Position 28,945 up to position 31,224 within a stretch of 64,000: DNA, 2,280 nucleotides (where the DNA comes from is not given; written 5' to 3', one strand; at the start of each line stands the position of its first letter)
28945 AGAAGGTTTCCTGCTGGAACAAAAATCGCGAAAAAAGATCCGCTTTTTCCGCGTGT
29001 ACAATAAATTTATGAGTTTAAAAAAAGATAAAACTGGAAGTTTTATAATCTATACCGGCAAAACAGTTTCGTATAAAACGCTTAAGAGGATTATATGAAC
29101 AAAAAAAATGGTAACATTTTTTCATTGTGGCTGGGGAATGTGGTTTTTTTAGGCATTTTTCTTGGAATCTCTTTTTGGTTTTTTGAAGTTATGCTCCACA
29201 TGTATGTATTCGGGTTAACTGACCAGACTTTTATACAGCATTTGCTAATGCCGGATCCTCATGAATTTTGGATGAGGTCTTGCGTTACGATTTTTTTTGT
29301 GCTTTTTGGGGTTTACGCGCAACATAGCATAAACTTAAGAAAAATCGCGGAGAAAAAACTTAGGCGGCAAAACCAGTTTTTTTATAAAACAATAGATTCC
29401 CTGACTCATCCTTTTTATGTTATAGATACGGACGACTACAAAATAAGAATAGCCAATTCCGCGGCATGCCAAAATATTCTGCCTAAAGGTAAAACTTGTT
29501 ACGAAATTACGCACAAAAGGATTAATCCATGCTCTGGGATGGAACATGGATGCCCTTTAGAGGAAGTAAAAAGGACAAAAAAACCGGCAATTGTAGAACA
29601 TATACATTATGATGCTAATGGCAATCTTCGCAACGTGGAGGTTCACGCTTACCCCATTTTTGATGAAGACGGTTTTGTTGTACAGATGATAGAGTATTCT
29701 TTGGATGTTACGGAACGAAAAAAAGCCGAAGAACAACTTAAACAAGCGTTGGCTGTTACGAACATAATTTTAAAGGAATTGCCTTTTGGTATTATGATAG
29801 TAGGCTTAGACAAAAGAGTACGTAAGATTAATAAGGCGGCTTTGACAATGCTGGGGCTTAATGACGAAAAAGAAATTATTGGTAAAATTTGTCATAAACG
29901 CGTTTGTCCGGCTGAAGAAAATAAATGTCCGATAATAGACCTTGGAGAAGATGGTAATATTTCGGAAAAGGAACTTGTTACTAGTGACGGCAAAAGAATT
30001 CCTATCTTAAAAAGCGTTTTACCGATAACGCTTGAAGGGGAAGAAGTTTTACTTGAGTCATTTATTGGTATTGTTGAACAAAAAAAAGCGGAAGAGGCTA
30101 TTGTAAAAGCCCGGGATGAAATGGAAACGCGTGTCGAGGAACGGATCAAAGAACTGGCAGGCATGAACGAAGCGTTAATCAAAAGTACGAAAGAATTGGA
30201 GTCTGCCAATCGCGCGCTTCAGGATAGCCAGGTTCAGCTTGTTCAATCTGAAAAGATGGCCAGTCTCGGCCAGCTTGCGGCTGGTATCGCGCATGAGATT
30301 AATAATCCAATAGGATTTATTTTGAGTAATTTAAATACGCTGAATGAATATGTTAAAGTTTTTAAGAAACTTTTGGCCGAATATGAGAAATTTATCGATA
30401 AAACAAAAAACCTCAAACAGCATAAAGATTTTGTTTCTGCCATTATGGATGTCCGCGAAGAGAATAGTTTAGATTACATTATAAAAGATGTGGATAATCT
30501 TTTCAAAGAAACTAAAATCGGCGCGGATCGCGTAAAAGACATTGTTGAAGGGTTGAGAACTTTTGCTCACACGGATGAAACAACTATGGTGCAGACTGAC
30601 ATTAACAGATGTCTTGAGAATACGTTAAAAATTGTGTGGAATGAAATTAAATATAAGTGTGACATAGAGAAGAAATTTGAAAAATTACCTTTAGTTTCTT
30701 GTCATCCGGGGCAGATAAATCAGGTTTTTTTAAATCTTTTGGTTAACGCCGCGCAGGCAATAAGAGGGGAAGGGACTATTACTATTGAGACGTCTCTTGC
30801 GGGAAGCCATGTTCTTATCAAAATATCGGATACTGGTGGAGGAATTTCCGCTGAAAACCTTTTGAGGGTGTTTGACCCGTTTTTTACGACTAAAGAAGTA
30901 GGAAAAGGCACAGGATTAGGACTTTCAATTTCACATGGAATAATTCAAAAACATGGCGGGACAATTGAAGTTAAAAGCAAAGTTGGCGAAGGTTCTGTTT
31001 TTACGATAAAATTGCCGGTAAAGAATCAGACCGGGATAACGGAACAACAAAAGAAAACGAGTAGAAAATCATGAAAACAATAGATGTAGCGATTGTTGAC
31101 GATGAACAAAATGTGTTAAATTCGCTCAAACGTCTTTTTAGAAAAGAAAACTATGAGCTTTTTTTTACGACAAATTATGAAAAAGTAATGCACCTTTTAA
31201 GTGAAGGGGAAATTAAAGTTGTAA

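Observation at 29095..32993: Three-gene His-Asp signalling module: Cys-cluster PAS kinase, REC-fused kinase and a REC/pseudo-REC protein with no output domain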

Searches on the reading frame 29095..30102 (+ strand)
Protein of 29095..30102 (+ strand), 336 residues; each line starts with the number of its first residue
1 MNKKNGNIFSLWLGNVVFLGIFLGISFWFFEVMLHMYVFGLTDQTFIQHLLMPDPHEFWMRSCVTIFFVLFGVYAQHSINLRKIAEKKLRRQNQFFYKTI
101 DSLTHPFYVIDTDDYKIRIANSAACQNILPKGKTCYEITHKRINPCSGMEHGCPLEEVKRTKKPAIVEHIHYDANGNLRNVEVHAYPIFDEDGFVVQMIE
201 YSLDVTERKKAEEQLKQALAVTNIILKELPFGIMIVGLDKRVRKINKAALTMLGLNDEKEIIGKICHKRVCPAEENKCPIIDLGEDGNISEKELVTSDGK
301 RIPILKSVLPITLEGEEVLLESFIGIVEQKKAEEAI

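Call 6: find_homologous_proteins(query=window:29095-30102:+, max_evalue=0.00001)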
Query seq(336 aa) (336 aa): 298 proteins with E <= 0.00001 among 1701 candidates; the best 120 are listed.
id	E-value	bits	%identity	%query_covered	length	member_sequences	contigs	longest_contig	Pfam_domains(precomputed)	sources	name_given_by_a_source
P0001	1.0e-81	293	61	61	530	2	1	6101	PF13426.14,PF08448.17,PF02518.32,PF14501.13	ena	-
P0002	2.2e-78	282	59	61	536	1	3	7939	PF13426.14,PF08448.17,PF02518.32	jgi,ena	-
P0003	8.7e-78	280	60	61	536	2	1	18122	PF13426.14,PF08448.17,PF02518.32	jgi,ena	-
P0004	8.8e-77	277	57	61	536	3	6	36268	PF13426.14,PF08448.17,PF02518.32,PF14501.13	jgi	-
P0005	2.6e-75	272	49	77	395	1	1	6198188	PF13426.14,PF13188.14,PF08448.17,PF00989.32,PF00072.31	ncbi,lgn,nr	ncbi:MAG: PAS domain S-box protein [Phycisphaerales bacterium]|nr:MAG: PAS domain S-box protein [Phy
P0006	5.7e-66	241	53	60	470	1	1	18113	PF13426.14,PF02518.32,PF00512.32,PF13589.13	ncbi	ncbi:MAG: ATP-binding protein [Candidatus Omnitrophota bacterium]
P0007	9.7e-64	234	52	59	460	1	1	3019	PF13426.14,PF02518.32,PF00512.32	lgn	-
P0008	1.0e-61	227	52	60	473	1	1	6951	PF13426.14,PF08448.17,PF02518.32,PF00512.32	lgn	-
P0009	1.3e-60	223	49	42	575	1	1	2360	PF08447.19,PF13426.14,PF13188.14,PF08448.17,PF02518.32,PF00512.32,PF00989.32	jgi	-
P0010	2.4e-60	223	50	42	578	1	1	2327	PF08447.19,PF13426.14,PF13188.14,PF08448.17,PF02518.32,PF00512.32,PF00989.32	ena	-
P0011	5.3e-60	221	49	42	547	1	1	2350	PF08447.19,PF13426.14,PF13188.14,PF08448.17,PF02518.32,PF00512.32,PF00989.32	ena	-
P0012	5.6e-60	221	49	42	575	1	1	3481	PF08447.19,PF13426.14,PF13188.14,PF08448.17,PF02518.32,PF00512.32,PF00989.32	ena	-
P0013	7.6e-60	221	49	42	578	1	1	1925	PF08447.19,PF13426.14,PF13188.14,PF08448.17,PF02518.32,PF00512.32,PF00989.32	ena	-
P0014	1.6e-59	220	49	42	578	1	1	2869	PF08447.19,PF13426.14,PF13188.14,PF08448.17,PF02518.32,PF00512.32,PF00989.32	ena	-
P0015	2.1e-59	219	48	42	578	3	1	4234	PF08447.19,PF13426.14,PF13188.14,PF08448.17,PF02518.32,PF00512.32,PF00989.32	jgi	-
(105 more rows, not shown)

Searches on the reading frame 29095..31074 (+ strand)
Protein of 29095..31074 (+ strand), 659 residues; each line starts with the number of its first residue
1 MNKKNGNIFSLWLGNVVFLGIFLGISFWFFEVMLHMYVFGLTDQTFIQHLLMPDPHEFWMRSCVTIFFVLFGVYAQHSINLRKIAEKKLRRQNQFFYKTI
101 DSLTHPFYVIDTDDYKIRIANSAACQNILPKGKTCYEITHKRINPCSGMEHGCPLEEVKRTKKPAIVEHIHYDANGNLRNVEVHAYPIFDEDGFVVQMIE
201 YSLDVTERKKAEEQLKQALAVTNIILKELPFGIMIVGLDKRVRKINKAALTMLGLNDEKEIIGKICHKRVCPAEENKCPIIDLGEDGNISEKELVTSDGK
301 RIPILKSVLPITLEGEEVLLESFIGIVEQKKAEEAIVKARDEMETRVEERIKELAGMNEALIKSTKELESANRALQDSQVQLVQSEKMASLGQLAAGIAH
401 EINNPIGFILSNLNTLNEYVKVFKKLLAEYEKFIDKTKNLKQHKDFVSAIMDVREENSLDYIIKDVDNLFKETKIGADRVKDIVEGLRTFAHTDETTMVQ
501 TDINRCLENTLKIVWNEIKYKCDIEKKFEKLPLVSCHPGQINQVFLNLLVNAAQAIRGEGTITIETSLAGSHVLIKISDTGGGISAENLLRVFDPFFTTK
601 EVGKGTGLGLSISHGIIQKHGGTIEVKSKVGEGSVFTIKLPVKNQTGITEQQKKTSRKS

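Call 3: search_protein_families(library=pfam, proteins=[window:29095-31074:+], max_evalue=0.1)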
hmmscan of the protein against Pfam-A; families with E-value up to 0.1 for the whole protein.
window:29095-31074:+ (659 aa): 8 families
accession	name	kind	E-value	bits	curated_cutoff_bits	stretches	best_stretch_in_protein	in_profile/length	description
PF02518.31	HATPase_c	-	1.7e-25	90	26.4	1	539-643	4-110/111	Histidine kinase-, DNA gyrase B-, and HSP90-like ATPase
PF13426.13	PAS_9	-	7e-17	62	27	2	231-327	2-98/103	PAS domain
PF08448.16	PAS_4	-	3.8e-16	59.7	23.1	2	101-209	2-109/110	PAS fold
PF13188.13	PAS_8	-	2.3e-06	27.7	21.8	1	227-270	8-47/65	PAS domain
PF00512.31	HisKA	-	1.2e-05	25.7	26.9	1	391-436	2-42/66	His Kinase A (phospho-acceptor) domain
PF00989.32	PAS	-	1.3e-05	25.6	22.6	1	225-319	6-104/113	PAS fold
PF14501.12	HATPase_c_5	-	0.00013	22.2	22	1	541-629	6-91/102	GHKL domain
PF08447.18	PAS_3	-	0.021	15.5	25.6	0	161-199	48-86/89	PAS fold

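Call 4: search_protein_families(library=ncbifam, proteins=[window:29095-31074:+], max_evalue=0.1)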
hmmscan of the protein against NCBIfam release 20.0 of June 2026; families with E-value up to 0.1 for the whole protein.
window:29095-31074:+ (659 aa): 88 families (the best 25 are shown)
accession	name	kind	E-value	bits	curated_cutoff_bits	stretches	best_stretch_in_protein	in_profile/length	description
NF038348.1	T2SS_HK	subfamily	9.8e-94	314.8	450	1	331-643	271-574/574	histidine kinase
NF008468.0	PRK11360.1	equivalog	2.8e-62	211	646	2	478-646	442-612/616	two-component system sensor histidine kinase AtoS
NF052573.1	HisKinEspAMyxo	equivalog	3.7e-57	193.9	1400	3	458-646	420-615/755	serine histidine kinase EspA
NF052574.1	HisKinEspCMyxo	equivalog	1e-53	182.7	1200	2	463-654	453-650/785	serine histidine kinase EspC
NF007688.0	PRK10364.1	equivalog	3.3e-47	161.3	479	2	477-648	286-453/460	two-component system sensor histidine kinase ZraS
NF010411.0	PRK13837.1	equivalog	5.7e-42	143.7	647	2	475-653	494-686/828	two-component system VirA-like sensor kinase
NF047497.1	HK_LIC_12097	equivalog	6.6e-40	137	500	4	460-642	185-366/367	LIC_12097 family sensor histidine kinase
NF010076.0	PRK13557.1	subfamily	8.5e-38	130.1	631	3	466-655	202-407/540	histidine kinase famiy protein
NF046026.1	HisKinCckACaul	equivalog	1.8e-37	128.8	1000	2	472-655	343-545/678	cell cycle histidine kinase CckA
NF047874.1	MASE3_PAS_HK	subfamily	2.2e-36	125.9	560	3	533-655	512-638/655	MASE3 domain-containing sensor histidine kinase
NF046020.1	HisKinCckABruc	equivalog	1.6e-34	119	1000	2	530-653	580-718/868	cell cycle histidine kinase CckA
NF046044.1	PnpS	equivalog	3e-33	115.4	400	2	478-641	218-390/390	two-component system histidine kinase PnpS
NF047466.1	hybrid_RR_LvrB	exception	2.9e-29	102.4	500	2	473-642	194-376/377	hybrid histidine kinase/response regulator LvrB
NF053867.1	SprKinKinDBac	equivalog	1.5e-27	96.2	775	1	479-644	333-499/500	sporulation kinase KinD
NF041777.1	sens_FixL_Rhizob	equivalog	7.4e-27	94.1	850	2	533-644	371-483/485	sensor protein FixL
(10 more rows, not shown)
